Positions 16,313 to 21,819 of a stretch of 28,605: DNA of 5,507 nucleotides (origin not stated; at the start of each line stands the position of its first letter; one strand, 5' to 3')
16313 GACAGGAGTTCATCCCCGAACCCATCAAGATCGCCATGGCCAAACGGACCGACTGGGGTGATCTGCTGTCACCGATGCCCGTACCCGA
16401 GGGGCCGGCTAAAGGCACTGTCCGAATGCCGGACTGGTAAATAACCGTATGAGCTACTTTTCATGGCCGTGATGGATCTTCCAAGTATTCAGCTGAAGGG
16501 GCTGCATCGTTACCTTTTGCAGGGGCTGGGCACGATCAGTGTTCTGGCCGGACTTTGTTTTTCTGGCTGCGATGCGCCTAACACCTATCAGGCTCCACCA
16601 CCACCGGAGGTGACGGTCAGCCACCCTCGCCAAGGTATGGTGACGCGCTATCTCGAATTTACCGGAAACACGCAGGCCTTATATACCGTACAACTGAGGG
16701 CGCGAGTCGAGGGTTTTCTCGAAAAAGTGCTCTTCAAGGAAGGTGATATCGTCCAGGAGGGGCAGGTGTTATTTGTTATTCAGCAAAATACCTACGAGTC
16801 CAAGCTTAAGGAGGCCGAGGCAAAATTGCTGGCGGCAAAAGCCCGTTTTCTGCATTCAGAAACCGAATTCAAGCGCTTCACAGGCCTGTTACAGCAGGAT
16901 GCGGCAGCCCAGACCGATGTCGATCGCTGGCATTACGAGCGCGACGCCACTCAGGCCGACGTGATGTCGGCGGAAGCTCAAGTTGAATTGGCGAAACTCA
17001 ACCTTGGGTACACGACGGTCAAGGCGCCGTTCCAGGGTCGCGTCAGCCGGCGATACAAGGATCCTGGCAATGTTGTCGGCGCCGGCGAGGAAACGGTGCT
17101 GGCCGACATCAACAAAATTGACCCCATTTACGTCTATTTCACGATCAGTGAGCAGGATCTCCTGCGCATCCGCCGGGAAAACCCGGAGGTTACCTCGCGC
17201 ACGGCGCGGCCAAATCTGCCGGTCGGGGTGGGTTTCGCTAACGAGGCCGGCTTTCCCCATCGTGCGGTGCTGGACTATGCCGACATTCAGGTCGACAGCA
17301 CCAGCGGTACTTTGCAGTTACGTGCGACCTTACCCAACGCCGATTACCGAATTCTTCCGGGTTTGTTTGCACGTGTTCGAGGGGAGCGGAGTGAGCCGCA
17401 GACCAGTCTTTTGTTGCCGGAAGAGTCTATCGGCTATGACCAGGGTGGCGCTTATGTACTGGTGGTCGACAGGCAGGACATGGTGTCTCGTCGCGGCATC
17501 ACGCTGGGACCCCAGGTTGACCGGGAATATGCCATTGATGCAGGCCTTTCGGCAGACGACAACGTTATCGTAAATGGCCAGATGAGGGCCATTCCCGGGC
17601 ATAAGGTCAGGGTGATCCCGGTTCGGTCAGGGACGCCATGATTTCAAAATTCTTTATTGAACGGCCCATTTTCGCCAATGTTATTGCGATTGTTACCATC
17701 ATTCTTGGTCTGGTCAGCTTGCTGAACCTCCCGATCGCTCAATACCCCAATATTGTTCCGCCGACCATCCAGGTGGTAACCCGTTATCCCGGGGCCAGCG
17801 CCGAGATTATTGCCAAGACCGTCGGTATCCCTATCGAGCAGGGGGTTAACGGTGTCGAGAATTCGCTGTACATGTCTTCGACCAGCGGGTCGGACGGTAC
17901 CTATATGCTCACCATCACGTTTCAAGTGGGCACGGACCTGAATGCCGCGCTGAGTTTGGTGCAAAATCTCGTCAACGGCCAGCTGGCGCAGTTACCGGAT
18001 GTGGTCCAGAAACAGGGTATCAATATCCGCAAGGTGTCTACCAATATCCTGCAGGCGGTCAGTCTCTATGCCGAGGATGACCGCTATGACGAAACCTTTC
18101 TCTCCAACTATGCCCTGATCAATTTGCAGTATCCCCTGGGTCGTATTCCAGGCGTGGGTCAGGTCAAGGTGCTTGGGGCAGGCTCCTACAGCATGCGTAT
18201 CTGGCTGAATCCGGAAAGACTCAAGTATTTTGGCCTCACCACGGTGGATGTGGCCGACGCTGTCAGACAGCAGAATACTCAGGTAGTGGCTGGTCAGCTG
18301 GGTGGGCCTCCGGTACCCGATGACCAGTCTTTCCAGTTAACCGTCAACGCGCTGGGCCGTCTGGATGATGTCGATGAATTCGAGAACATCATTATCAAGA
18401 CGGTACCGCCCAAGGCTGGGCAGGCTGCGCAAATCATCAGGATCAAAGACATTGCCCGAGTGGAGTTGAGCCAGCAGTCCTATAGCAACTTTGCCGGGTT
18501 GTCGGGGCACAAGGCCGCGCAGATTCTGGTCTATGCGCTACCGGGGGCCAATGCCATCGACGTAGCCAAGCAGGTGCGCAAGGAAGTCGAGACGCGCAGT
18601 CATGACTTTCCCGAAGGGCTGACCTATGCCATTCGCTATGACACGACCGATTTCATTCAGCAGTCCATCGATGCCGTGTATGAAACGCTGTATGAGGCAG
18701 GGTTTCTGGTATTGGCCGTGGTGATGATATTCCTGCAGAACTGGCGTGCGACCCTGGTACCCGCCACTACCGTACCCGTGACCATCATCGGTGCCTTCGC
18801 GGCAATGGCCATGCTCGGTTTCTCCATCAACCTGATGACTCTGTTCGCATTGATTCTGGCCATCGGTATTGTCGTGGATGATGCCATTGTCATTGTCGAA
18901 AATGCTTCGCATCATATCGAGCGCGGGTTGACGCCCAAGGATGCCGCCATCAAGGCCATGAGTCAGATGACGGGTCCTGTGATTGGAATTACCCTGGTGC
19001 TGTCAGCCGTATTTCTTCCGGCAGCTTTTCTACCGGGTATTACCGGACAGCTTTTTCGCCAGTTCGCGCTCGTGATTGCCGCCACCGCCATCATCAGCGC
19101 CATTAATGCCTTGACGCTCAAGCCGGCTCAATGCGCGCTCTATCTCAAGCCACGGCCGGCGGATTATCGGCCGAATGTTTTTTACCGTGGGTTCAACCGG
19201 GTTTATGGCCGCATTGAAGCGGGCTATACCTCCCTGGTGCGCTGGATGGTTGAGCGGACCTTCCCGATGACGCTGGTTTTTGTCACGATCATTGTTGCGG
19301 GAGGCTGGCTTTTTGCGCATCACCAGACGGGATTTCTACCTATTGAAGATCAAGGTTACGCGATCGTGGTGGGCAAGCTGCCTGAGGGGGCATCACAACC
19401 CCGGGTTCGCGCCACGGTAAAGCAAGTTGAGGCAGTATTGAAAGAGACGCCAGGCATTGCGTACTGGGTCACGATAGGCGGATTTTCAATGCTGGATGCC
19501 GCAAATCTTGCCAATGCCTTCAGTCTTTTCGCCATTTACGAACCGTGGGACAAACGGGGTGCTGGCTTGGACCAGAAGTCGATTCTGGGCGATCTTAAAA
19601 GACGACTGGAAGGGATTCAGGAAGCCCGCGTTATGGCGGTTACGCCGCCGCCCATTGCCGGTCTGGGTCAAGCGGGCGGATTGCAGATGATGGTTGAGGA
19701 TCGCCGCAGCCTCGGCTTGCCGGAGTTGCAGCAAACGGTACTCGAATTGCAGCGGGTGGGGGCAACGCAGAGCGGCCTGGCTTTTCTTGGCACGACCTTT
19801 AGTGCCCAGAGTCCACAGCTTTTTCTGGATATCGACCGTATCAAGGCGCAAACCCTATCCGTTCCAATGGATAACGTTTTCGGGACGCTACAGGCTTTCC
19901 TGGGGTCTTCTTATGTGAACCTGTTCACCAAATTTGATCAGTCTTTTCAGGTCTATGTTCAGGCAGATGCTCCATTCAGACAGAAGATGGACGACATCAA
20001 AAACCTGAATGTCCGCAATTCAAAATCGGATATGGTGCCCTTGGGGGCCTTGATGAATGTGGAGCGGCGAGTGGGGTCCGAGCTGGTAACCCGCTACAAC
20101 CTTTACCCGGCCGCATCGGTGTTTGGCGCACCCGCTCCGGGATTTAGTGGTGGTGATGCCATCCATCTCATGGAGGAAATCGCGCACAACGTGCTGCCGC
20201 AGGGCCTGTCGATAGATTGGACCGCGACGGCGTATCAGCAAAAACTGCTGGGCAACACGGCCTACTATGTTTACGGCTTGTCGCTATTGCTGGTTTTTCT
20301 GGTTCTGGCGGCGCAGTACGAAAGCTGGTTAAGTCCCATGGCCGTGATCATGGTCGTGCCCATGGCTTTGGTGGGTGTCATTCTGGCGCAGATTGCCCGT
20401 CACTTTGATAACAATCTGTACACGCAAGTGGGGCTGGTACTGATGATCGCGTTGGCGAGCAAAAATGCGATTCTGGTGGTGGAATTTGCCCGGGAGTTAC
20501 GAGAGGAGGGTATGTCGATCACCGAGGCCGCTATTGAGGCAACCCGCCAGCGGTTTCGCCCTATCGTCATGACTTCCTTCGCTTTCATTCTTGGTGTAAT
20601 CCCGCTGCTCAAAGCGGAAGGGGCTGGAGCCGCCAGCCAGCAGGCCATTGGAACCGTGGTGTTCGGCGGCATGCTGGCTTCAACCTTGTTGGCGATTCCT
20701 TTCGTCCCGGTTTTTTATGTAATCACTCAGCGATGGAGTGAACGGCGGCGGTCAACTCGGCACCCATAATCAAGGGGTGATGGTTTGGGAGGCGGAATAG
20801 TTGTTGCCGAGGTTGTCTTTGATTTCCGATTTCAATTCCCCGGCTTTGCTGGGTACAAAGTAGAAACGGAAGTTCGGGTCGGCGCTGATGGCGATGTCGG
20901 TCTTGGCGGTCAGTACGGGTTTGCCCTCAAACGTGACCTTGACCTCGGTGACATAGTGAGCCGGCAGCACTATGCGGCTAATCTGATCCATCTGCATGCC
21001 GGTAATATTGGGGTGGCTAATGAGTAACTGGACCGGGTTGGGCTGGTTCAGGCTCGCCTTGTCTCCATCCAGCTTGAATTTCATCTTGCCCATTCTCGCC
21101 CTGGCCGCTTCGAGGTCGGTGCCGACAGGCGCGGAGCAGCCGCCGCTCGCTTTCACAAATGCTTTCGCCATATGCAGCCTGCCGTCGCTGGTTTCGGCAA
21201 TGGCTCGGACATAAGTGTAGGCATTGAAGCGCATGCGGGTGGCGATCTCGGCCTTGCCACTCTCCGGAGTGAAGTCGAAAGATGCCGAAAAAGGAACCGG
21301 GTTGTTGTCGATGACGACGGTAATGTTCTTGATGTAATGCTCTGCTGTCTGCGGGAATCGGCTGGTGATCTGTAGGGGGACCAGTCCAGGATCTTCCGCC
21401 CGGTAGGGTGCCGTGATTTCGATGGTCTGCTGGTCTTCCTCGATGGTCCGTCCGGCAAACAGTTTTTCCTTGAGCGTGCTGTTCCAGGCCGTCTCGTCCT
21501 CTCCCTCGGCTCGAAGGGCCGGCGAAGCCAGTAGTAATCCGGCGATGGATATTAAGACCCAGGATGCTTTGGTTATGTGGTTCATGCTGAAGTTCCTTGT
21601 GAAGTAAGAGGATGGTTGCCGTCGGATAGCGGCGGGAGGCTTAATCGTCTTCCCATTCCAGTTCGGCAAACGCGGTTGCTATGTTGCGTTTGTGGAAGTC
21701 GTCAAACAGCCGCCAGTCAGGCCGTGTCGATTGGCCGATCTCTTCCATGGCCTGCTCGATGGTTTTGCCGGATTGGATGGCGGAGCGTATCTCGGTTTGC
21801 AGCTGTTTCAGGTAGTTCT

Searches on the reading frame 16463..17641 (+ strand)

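Call 3: search_protein_families(library=pfam, proteins=[window:16463-17641:+])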
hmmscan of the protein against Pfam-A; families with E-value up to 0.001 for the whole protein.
window:16463-17641:+ (392 aa): 4 families
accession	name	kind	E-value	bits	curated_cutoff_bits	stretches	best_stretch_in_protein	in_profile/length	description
PF16576.10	HlyD_D23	-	3.2e-14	53.2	30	1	76-303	20-214/214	Barrel-sandwich domain of CusB or HlyD membrane-fusion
PF13437.12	HlyD_3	-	4.4e-14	53.5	22.2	1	185-300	1-106/106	HlyD family secretion protein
PF13533.13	Biotin_lipoyl_2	-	1.1e-05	25.5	29.8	1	76-106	1-31/32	Biotin-lipoyl like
PF00364.28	Biotin_lipoyl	-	0.00035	20.8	22.1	0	76-106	43-73/73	Biotin-requiring enzyme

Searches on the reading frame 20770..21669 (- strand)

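Call 3: search_protein_families(library=pfam, proteins=[window:20770-21669:-])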
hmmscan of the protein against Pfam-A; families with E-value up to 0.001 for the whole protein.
window:20770-21669:- (299 aa): 2 families
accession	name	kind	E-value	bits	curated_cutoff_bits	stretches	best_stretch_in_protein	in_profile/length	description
PF13501.12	SoxY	-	9.5e-37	126.1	28.4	1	68-178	2-112/112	Sulfur oxidation protein SoxY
PF08770.17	SoxZ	-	8.3e-29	99.6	25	1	205-295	6-97/98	Sulphur oxidation protein SoxZ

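Call 4: search_protein_families(library=ncbifam, proteins=[window:20770-21669:-])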
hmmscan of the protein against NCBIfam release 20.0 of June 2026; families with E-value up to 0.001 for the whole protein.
window:20770-21669:- (299 aa): 4 families
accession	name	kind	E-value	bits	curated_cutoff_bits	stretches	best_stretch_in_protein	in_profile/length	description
TIGR04557.1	fuse_rel_SoxYZ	equivalog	1.9e-83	279.2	140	1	62-291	1-225/226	quinoprotein dehydrogenase-associated SoxYZ-like carrier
TIGR04488.1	SoxY_true_GGCGG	equivalog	1.5e-22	80.6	125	1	39-178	17-147/149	thiosulfate oxidation carrier protein SoxY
TIGR04490.1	SoxZ_true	equivalog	6.6e-20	70.9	76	1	212-297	12-98/98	thiosulfate oxidation carrier complex protein SoxZ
TIGR04487.1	SoxY_para_1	exception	7.4e-15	55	172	1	68-170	35-135/146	SoxY-related AACIE arm protein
